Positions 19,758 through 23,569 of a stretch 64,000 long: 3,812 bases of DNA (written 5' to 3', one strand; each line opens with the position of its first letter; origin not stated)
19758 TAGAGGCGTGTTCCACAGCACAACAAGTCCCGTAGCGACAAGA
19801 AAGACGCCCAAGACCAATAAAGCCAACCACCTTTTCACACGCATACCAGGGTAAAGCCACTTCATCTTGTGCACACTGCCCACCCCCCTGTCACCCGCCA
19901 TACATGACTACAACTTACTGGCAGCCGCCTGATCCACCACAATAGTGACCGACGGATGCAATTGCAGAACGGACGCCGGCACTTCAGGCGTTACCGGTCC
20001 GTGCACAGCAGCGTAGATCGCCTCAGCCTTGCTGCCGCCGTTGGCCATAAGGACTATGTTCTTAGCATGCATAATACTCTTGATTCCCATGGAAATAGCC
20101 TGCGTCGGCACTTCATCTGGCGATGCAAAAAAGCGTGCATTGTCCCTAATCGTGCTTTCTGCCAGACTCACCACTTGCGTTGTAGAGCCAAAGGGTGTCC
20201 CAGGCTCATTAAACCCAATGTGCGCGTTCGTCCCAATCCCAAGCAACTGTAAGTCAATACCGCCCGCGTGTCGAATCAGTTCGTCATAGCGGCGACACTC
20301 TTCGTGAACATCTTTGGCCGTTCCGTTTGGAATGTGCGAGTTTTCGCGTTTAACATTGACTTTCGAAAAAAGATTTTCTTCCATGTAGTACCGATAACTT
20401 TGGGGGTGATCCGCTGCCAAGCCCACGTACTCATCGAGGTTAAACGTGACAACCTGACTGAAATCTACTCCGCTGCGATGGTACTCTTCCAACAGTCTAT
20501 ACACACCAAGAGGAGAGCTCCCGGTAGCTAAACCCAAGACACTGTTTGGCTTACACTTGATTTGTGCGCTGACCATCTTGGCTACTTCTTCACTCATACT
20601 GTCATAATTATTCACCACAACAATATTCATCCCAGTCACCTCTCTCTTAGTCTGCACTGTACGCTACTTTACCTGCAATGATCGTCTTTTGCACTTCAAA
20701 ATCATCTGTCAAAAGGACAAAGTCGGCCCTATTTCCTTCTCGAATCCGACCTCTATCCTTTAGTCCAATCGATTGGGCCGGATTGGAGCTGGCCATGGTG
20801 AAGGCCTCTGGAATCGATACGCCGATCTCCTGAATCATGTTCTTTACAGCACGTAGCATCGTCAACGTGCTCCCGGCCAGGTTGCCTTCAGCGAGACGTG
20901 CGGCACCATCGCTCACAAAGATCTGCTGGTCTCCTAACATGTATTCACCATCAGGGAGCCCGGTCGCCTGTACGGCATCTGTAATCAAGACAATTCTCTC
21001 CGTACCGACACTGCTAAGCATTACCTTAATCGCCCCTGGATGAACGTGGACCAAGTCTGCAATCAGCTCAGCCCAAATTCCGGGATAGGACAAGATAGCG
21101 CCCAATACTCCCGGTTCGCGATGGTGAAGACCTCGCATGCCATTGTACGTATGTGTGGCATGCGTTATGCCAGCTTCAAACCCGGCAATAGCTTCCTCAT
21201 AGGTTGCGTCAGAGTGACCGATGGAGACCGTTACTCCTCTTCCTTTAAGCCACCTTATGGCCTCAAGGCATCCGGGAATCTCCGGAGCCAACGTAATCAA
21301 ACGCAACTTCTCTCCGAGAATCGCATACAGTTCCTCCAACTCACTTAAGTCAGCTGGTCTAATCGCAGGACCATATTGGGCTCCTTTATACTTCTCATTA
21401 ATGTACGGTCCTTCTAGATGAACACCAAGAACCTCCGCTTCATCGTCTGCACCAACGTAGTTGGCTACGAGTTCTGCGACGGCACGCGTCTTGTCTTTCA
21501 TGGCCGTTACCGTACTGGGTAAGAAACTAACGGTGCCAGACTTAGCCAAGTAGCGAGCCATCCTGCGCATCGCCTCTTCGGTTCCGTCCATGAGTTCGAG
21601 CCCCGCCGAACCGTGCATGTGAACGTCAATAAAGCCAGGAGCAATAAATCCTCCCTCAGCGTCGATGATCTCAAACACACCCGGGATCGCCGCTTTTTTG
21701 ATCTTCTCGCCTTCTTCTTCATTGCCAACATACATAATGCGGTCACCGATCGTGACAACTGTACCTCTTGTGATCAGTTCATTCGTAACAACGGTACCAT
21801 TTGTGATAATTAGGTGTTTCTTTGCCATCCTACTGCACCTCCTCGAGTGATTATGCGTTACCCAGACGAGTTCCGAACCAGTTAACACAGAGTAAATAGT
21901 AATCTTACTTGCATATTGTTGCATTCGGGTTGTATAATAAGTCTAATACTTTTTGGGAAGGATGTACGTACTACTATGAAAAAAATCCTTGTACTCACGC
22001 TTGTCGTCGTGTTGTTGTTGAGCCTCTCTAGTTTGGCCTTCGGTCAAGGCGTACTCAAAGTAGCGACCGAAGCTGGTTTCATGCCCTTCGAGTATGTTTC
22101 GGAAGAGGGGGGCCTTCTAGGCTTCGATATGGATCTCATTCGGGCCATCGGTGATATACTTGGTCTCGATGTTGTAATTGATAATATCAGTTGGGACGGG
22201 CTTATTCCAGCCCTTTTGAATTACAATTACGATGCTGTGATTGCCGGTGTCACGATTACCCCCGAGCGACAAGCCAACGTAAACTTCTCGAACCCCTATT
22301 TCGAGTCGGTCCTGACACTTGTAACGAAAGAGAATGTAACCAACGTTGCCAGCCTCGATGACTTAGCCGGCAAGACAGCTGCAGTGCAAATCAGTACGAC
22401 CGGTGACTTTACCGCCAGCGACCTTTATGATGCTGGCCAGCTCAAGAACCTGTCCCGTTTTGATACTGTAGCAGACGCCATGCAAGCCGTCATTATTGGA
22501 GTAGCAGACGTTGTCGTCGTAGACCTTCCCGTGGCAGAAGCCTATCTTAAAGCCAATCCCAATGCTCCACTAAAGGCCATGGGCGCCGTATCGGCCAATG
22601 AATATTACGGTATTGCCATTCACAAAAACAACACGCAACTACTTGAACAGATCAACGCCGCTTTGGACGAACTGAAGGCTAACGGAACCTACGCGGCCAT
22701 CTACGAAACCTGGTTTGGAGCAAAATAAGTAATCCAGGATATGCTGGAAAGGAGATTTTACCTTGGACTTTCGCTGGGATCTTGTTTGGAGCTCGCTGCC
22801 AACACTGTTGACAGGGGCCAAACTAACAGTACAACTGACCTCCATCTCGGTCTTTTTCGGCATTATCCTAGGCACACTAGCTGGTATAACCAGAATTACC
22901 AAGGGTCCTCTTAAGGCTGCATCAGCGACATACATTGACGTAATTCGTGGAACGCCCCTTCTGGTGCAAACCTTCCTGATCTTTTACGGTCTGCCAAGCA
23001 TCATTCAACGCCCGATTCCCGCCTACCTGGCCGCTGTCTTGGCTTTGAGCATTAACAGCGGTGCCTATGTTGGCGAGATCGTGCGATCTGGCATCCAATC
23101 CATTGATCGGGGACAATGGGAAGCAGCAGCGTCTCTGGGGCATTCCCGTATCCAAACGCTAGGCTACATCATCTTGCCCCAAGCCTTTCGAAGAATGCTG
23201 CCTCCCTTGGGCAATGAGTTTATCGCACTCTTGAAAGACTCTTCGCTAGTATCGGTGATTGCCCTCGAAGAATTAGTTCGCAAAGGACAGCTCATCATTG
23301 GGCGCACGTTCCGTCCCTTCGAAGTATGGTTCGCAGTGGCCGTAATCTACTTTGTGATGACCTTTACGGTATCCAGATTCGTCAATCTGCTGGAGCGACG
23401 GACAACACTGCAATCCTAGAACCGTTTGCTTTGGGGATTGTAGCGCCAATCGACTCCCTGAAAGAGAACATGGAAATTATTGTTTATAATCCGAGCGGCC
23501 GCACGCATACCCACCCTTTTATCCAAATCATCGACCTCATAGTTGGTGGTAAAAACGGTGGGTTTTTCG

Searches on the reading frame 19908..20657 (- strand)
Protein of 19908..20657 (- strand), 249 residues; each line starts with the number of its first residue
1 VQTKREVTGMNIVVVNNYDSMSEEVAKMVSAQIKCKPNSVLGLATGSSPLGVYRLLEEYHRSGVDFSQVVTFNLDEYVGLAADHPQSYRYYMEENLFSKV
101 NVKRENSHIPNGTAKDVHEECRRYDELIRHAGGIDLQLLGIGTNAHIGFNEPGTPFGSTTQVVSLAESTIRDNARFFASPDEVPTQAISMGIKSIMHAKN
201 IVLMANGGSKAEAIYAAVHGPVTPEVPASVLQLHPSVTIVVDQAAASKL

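Call 57: search_protein_families(library=pfam, proteins=[window:19908-20657:-], max_evalue=0.0001)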
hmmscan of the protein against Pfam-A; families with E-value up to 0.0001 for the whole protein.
window:19908-20657:- (249 aa): 1 family
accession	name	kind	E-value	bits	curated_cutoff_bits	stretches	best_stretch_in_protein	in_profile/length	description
PF01182.26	Glucosamine_iso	-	7.2e-23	82.1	27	1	19-232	8-217/225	Glucosamine-6-phosphate isomerases/6-phosphogluconolactonase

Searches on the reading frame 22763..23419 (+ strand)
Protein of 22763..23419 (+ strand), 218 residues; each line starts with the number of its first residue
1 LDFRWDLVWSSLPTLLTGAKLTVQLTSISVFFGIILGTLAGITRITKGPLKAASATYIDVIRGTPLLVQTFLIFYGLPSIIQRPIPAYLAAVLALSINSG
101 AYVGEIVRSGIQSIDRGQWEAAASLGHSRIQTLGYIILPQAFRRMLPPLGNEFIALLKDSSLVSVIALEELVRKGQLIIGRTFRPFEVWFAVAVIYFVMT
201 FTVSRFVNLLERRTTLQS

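Call 57: search_protein_families(library=pfam, proteins=[window:22763-23419:+], max_evalue=0.0001)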
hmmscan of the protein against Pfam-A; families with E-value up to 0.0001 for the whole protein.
window:22763-23419:+ (218 aa): 1 family
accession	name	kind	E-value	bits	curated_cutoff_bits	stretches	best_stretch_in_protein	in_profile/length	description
PF00528.27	BPD_transp_1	-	1.1e-27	97.4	26.4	1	33-214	1-182/184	Binding-protein-dependent transport system inner membrane component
